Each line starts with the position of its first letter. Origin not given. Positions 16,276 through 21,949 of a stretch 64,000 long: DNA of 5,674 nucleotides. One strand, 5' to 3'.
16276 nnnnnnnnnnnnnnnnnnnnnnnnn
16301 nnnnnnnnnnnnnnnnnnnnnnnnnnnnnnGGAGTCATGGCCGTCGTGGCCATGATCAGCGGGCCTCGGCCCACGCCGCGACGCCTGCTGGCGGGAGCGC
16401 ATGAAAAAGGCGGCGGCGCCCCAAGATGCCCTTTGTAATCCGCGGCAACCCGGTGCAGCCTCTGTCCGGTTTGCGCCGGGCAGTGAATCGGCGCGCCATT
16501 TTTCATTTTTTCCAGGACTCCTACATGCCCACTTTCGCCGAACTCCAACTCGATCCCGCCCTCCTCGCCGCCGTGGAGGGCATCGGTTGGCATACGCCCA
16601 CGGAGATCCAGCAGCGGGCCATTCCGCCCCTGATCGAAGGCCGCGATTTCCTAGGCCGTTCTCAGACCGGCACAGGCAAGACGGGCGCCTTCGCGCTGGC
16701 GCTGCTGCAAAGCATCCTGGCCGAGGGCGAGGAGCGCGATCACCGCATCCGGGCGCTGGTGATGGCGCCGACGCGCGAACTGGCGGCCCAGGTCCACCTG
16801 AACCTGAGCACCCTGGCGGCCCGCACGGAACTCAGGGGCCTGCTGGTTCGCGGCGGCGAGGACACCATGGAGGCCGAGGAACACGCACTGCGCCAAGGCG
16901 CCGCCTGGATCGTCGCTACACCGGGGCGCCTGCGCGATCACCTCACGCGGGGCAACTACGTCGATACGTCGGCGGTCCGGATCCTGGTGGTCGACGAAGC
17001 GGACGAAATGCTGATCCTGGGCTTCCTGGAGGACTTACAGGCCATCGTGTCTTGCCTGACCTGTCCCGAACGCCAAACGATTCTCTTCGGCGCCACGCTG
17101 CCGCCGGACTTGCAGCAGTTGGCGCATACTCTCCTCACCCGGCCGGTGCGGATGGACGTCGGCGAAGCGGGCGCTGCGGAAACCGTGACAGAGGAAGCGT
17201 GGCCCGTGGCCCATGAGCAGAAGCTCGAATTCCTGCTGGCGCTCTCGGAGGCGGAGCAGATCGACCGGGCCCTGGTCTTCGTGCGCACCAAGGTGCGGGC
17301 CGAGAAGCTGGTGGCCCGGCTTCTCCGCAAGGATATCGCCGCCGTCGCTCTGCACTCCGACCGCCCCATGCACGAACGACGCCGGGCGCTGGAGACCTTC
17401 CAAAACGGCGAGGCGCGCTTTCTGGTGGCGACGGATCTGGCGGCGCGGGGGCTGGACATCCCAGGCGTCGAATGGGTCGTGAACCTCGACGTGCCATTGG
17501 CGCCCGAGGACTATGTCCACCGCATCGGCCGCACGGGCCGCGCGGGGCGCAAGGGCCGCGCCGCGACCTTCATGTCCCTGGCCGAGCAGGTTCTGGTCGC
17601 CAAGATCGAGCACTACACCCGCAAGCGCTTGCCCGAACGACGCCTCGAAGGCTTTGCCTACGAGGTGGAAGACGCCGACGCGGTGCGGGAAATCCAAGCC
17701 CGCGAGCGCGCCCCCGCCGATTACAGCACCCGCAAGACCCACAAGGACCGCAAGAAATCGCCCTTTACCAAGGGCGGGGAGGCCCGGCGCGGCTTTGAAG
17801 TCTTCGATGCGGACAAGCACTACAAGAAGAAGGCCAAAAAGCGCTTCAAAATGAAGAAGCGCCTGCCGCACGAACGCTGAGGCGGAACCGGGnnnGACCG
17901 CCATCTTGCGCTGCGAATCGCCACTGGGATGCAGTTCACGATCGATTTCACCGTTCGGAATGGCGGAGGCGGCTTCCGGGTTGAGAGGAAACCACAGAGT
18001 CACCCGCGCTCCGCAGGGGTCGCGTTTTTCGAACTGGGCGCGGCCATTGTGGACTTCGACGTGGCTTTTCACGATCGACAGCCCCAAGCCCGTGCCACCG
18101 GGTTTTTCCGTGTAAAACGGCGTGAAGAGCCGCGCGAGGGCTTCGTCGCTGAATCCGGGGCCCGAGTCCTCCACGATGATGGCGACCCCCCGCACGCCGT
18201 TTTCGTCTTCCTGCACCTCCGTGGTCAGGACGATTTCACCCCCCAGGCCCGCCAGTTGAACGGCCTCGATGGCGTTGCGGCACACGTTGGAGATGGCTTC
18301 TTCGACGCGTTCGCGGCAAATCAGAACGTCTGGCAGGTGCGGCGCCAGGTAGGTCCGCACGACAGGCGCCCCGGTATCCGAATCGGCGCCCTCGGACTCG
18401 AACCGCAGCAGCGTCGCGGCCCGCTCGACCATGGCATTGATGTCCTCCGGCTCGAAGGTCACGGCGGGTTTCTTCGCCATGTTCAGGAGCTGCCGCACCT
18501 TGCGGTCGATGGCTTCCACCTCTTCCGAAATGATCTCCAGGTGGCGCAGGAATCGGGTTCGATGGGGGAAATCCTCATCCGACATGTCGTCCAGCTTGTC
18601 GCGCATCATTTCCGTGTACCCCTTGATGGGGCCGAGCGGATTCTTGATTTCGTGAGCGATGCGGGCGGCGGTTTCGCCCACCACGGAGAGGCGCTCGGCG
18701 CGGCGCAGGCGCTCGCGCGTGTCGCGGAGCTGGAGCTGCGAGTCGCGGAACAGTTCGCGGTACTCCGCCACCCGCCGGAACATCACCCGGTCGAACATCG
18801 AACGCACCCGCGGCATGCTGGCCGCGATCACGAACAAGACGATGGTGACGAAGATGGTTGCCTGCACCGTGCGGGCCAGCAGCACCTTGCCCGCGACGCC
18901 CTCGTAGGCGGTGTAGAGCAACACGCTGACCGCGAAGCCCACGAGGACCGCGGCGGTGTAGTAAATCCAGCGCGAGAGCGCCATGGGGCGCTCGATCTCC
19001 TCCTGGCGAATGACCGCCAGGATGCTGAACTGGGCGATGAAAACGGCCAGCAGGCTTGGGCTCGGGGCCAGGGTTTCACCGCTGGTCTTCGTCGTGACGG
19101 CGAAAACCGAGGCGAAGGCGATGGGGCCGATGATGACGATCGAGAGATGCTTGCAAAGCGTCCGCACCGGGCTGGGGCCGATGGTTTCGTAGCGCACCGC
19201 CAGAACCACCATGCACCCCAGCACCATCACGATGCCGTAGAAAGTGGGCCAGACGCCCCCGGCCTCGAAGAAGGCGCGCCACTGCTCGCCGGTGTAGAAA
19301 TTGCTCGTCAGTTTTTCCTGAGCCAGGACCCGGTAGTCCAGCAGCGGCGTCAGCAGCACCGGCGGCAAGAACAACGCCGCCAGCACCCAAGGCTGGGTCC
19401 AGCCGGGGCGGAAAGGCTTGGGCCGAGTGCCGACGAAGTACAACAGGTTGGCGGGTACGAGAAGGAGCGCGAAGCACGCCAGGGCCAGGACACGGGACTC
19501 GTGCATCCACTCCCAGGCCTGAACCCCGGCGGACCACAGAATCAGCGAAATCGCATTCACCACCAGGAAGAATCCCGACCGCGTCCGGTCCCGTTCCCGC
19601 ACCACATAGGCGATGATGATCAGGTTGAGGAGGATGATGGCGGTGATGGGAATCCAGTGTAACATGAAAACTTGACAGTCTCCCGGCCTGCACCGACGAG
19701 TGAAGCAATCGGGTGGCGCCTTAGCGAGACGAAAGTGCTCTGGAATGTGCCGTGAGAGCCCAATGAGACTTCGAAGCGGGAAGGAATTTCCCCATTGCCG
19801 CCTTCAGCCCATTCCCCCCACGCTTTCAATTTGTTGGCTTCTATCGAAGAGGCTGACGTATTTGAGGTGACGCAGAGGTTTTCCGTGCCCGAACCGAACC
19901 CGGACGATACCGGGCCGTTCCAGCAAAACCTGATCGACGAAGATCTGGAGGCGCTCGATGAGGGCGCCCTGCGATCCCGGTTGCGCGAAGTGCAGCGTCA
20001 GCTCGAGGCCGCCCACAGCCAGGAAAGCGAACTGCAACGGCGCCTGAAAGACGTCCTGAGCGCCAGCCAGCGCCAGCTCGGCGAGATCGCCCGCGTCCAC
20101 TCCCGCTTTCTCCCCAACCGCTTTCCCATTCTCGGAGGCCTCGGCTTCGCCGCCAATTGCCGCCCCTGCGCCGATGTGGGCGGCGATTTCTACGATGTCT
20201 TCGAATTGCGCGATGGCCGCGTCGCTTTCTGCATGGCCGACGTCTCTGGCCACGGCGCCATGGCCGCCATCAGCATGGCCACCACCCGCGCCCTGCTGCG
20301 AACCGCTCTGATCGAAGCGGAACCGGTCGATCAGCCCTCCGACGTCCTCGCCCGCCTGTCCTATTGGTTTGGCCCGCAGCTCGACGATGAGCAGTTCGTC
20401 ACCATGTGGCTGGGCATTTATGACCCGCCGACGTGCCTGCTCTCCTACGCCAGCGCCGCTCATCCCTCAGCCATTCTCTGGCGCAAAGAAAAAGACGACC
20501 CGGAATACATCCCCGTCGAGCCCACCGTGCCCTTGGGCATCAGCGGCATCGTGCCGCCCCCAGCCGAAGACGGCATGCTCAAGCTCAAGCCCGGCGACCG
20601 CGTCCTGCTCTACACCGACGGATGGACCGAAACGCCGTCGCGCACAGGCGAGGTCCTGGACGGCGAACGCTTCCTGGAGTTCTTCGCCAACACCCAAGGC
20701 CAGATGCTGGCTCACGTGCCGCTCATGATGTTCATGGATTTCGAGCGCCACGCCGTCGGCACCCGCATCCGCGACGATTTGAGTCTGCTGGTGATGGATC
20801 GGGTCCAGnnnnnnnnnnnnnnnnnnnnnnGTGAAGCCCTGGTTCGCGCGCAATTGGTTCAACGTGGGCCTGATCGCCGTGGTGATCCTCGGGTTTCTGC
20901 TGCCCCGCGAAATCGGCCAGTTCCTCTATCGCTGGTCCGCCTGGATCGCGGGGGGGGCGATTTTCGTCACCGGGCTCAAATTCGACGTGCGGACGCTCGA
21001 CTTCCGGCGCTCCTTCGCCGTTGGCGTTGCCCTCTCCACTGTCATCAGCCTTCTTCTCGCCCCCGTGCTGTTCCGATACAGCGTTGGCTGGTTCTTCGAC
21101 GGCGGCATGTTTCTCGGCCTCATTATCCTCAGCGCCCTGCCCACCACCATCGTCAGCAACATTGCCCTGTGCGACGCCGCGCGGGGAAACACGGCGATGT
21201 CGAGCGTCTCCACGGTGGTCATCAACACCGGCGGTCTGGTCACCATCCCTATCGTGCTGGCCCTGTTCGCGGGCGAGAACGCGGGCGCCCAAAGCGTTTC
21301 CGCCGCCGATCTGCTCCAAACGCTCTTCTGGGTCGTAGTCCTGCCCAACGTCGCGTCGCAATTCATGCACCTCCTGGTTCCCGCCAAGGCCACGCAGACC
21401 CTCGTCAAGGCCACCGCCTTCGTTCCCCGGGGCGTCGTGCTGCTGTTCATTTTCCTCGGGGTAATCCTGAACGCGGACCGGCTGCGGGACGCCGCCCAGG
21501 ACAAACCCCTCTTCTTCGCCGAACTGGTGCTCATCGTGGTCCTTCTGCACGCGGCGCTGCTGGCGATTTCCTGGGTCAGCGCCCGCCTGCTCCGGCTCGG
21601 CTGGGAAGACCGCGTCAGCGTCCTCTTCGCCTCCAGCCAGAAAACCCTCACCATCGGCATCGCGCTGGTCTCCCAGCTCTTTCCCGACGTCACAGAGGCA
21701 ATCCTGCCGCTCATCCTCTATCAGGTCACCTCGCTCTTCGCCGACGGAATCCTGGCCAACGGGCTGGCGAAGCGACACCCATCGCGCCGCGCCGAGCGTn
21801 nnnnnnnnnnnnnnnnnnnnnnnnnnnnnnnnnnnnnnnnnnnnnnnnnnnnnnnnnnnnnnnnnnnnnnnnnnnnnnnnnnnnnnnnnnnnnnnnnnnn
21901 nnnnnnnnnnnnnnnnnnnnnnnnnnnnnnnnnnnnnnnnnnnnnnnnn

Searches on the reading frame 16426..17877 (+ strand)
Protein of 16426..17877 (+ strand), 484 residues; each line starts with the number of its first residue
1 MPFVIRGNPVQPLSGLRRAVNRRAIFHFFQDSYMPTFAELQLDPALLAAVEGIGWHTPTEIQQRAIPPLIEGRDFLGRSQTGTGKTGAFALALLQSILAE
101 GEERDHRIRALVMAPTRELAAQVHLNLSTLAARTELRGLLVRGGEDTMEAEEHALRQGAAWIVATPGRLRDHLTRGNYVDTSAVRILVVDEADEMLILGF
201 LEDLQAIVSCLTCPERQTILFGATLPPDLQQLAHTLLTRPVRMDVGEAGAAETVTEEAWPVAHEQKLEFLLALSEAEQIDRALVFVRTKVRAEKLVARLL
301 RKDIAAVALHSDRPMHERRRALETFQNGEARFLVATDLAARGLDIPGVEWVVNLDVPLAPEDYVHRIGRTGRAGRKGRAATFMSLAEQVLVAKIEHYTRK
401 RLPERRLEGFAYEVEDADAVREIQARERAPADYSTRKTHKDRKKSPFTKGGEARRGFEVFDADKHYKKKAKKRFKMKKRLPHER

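Call 19: search_protein_families(library=pfam, proteins=[window:16426-17877:+], max_evalue=0.001)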
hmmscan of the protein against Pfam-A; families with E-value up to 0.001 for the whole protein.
window:16426-17877:+ (484 aa): 3 families
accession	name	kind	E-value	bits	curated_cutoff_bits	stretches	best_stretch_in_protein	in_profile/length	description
PF00270.35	DEAD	-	9e-41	139.8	26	1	59-231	1-166/167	DEAD/DEAH box helicase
PF00271.37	Helicase_C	-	4.5e-30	104.6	23.5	1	266-374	2-110/110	Helicase conserved C-terminal domain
PF04851.21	ResIII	-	0.0002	21.8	22.5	1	62-192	8-134/164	Type III restriction enzyme, res subunit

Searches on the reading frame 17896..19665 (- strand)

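Call 19: search_protein_families(library=pfam, proteins=[window:17896-19665:-], max_evalue=0.001)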
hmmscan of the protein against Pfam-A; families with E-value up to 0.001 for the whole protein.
window:17896-19665:- (590 aa): 3 families
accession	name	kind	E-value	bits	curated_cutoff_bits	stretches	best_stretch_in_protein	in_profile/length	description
PF02518.31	HATPase_c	-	2.5e-21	76.7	26.4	1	452-562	4-110/111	Histidine kinase-, DNA gyrase B-, and HSP90-like ATPase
PF00512.31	HisKA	-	3e-10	40.4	26.9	1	331-399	4-63/66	His Kinase A (phospho-acceptor) domain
PF13581.12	HATPase_c_2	-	0.00018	21.9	27.4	1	452-537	30-110/127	Histidine kinase-like ATPase domain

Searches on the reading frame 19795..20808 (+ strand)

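Call 20: search_protein_families(library=pfam, proteins=[window:19795-20808:+], max_evalue=0.001)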
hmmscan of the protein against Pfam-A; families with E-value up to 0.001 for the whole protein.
window:19795-20808:+ (338 aa): 1 family
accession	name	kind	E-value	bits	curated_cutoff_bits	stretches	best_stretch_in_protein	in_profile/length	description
PF07228.17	SpoIIE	-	1.1e-39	136.9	25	1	140-336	2-191/192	Stage II sporulation protein E (SpoIIE)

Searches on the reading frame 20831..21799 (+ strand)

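Call 20: search_protein_families(library=pfam, proteins=[window:20831-21799:+], max_evalue=0.001)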
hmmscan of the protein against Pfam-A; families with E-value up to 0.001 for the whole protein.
window:20831-21799:+ (323 aa): 2 families
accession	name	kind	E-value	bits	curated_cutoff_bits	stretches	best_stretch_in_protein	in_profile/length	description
PF13593.11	SBF_like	-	5.9e-35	121.5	25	1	8-313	1-312/313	SBF-like CPA transporter family (DUF4137)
PF01758.21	SBF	-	8.4e-08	32.5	24.3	1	48-215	12-185/191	Sodium Bile acid symporter family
